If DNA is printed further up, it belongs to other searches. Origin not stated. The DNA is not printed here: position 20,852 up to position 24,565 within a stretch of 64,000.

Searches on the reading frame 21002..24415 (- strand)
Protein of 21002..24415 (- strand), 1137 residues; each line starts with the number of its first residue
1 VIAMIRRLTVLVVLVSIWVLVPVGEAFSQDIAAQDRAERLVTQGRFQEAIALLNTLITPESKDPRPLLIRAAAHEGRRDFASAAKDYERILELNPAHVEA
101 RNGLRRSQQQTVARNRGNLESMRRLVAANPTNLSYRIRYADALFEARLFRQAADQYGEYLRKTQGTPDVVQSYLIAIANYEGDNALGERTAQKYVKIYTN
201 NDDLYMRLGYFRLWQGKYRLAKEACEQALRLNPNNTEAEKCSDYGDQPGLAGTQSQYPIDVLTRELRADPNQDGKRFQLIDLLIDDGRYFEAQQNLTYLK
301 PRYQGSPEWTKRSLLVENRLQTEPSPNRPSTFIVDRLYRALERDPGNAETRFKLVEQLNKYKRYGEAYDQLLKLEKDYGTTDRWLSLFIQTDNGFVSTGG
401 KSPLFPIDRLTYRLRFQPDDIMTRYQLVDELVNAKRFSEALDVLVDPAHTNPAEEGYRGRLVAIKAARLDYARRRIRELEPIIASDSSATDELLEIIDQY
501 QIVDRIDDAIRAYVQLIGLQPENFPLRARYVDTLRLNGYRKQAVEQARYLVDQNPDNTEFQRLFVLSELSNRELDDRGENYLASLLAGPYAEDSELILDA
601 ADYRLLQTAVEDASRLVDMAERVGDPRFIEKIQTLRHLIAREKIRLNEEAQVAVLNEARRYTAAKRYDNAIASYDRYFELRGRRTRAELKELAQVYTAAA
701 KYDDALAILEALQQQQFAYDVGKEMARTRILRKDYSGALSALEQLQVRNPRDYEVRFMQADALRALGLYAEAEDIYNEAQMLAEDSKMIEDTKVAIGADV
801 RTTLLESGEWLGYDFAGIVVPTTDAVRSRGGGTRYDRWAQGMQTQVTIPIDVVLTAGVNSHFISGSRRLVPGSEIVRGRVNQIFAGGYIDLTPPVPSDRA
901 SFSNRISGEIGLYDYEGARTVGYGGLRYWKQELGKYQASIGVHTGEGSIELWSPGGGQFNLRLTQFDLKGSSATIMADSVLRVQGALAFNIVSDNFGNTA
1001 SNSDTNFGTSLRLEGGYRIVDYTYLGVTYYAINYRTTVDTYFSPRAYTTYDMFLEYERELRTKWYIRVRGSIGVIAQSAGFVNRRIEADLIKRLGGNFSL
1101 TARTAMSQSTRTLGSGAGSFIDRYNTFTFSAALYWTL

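Call 5: search_protein_families(library=pfam, proteins=[window:21002-24415:-], max_evalue=0.1)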
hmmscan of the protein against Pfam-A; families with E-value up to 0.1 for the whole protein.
window:21002-24415:- (1137 aa): 13 families
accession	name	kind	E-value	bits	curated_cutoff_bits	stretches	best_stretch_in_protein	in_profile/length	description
PF14559.12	TPR_19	-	1.4e-24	86.6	25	3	732-785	4-57/68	Tetratricopeptide repeat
PF13428.12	TPR_14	-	3.9e-17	61.5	23.5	2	65-102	2-39/44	Tetratricopeptide repeat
PF14561.12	TPR_20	-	2.5e-13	50.6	25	3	335-374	9-48/90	Tetratricopeptide repeat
PF13432.12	TPR_16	-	8.2e-13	49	32.7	2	734-780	12-58/65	Tetratricopeptide repeat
PF00515.34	TPR_1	-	3.1e-11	43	27.8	2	204-235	3-34/34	Tetratricopeptide repeat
PF07719.23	TPR_2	-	1.6e-09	37.6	27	2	204-235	3-34/34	Tetratricopeptide repeat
PF13181.12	TPR_8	-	1.6e-07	31.4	25.7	1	203-235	2-34/34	Tetratricopeptide repeat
PF23914.1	TPR_CcmH_CycH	-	3.6e-07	30.6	42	0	201-238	49-86/158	Cytochrome c-type biogenesis protein H TPR domain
PF13431.12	TPR_17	-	6.3e-07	29.6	24.4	0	339-367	4-32/34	Tetratricopeptide repeat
PF12895.13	ANAPC3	-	6.4e-07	30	27.2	0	665-712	3-49/82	Anaphase-promoting complex, cyclosome, subunit 3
PF25064.1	ARM_TT21_5th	-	2.8e-05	24.8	27.8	0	506-546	17-57/117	TT21 fifth ARM repeats domain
PF14863.12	Alkyl_sulf_dimr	-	4.6e-05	24.3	26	0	188-240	56-107/139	Alkyl sulfatase dimerisation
PF13371.12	TPR_9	-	0.0025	18.2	35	1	39-100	4-65/73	Tetratricopeptide repeat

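Call 6: search_protein_families(library=ncbifam, proteins=[window:21002-24415:-], max_evalue=0.1)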
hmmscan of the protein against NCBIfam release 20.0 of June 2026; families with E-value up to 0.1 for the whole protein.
window:21002-24415:- (1137 aa): 12 families
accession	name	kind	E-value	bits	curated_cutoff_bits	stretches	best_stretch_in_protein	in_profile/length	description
TIGR02917.1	PEP_TPR_lipo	equivalog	4e-18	64.7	312.2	3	42-240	443-639/899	XrtA/PEP-CTERM system TPR-repeat protein PrsT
NF040959.1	MamA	equivalog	8.7e-13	48.2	200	1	34-143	41-149/204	magnetosome protein MamA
TIGR03939.1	PGA_TPR_OMP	equivalog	2.7e-08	32.5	366.65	1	140-238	93-190/800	poly-beta-1,6 N-acetyl-D-glucosamine export porin PgaA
NF052415.1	T3SS_chap_SctY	equivalog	7.5e-07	29.6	70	1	686-779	6-103/106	type III secretion apparatus assembly chaperone SctY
TIGR02521.1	type_IV_pilW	equivalog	9.3e-07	28.6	154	1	176-320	73-212/234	type IV pilus biogenesis/stability protein PilW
TIGR02552.1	LcrH_SycD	equivalog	1.2e-05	25.1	104.8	0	726-786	25-85/136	SycD/LcrH family type III secretion system chaperone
NF008520.0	PRK11447.1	equivalog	0.00014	19.8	858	1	35-157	578-695/1157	cellulose synthase complex outer membrane protein BcsC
NF047507.1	TPR_BatC_Lepto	exception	0.011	15.3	175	0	77-105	109-137/214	TPR repeat-containing protein BatC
NF008757.0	PRK11788.1-5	equivalog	0.016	14.4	363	1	36-175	186-323/388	lipopolysaccharide assembly protein LapB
NF008755.0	PRK11788.1-3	equivalog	0.038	13.3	430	0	504-597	50-146/388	lipopolysaccharide assembly protein LapB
NF001751.0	PRK00478.1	equivalog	0.055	12.3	436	0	340-376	241-277/505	segregation/condensation protein A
NF033762.1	social_mot_Tgl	equivalog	0.058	12.7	225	0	663-712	78-126/252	social motility TPR repeat lipoprotein Tgl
